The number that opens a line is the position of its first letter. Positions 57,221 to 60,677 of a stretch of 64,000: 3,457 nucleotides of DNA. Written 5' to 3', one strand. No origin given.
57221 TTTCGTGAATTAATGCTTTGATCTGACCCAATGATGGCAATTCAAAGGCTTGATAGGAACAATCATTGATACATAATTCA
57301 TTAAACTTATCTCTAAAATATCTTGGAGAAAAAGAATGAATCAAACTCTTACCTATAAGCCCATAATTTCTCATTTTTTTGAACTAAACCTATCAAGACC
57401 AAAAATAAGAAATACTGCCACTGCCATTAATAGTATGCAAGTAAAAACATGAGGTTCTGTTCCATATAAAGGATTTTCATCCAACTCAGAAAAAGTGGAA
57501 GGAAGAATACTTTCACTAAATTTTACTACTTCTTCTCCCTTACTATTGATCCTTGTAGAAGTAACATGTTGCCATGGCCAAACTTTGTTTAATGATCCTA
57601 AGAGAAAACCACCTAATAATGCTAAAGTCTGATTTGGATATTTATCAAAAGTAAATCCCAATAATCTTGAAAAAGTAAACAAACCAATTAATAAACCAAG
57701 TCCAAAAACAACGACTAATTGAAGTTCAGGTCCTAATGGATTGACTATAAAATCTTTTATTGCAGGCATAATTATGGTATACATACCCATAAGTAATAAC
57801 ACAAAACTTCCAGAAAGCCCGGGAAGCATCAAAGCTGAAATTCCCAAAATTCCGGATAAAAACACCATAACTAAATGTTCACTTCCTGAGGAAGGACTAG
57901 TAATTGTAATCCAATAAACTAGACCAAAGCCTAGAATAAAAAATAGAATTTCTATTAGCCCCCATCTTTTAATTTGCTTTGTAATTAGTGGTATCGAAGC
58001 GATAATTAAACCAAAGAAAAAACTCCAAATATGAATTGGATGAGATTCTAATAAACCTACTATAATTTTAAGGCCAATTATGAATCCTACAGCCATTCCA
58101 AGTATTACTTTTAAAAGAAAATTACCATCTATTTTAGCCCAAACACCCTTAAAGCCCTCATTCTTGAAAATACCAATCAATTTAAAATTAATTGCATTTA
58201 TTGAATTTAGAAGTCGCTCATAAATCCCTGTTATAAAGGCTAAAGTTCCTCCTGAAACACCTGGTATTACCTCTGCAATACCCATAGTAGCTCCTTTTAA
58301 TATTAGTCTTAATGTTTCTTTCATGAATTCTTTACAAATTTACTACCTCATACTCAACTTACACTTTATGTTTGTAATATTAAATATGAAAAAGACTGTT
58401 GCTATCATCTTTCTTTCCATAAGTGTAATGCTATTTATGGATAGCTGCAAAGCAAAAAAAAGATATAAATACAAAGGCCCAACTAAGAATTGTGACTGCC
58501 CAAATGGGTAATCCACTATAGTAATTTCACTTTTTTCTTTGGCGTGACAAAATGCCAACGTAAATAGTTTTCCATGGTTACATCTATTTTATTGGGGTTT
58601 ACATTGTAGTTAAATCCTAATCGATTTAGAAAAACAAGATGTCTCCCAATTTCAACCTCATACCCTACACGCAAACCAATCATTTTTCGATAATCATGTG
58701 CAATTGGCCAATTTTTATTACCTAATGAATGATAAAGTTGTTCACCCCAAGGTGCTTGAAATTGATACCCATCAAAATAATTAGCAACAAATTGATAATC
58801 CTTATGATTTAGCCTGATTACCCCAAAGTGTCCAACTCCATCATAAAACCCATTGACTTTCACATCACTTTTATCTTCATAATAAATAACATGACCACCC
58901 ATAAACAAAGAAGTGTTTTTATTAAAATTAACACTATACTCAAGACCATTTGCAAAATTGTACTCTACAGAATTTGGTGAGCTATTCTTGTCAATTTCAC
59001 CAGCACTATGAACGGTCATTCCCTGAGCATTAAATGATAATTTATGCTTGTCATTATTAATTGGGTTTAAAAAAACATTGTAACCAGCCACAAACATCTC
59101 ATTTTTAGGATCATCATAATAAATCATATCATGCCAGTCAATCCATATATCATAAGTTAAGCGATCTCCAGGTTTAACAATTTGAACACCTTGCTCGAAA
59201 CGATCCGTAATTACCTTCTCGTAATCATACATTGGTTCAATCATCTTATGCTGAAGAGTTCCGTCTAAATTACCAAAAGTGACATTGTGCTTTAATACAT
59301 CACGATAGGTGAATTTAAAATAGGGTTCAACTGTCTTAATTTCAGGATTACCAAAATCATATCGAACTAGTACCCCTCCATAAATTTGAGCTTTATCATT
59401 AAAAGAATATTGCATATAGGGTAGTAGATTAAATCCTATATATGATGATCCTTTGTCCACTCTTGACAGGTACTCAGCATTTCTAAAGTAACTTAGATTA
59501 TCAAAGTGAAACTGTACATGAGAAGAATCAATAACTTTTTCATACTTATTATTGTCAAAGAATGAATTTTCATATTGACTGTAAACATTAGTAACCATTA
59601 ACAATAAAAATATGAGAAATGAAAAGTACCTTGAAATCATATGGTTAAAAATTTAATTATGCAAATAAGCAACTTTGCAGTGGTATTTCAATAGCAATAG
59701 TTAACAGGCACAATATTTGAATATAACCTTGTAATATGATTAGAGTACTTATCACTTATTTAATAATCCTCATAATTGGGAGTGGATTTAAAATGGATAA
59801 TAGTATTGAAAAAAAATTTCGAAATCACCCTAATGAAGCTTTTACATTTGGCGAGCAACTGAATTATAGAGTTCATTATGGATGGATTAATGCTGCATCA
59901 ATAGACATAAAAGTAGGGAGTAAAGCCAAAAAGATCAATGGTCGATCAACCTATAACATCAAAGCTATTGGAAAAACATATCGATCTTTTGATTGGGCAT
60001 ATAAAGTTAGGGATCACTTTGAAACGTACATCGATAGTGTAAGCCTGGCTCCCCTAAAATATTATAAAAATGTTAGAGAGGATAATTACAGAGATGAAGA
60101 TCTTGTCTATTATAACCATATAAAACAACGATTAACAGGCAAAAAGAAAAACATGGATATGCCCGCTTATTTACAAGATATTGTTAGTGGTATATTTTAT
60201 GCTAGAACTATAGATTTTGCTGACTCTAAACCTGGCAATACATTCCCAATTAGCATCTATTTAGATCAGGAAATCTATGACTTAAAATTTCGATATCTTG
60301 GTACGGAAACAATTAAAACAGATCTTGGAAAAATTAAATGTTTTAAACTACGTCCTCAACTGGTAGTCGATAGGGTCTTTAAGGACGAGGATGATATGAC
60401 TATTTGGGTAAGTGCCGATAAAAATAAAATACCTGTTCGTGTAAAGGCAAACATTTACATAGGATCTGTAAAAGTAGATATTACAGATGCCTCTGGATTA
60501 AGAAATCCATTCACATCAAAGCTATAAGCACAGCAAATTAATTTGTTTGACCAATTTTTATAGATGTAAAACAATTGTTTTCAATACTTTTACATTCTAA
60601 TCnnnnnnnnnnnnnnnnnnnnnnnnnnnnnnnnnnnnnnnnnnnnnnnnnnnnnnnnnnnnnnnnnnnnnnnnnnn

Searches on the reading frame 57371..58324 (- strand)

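Call 88: search_protein_families(library=pfam, proteins=[window:57371-58324:-], max_evalue=0.00001)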
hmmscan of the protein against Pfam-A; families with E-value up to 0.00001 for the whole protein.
window:57371-58324:- (317 aa): 1 family
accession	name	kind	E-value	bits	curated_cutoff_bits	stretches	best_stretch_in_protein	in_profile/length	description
PF04018.18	VCA0040-like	-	2.1e-83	280.1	26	1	14-265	1-245/246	Undecaprenyl phosphate translocase-like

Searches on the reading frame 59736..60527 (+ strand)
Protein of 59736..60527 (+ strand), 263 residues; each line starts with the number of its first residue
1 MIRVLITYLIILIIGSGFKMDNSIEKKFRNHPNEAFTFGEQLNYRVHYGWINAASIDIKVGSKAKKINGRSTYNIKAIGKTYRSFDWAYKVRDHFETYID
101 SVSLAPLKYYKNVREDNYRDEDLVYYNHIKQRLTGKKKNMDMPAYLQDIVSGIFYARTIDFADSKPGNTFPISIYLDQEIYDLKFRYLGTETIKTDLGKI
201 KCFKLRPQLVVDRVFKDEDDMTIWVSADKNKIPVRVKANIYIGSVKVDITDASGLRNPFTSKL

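Call 88: search_protein_families(library=pfam, proteins=[window:59736-60527:+], max_evalue=0.00001)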
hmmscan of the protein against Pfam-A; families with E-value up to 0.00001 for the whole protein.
window:59736-60527:+ (263 aa): 1 family
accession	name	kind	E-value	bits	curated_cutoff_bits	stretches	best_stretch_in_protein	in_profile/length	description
PF11306.15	DUF3108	-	1.1e-47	163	26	1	43-250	1-209/209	Protein of unknown function (DUF3108)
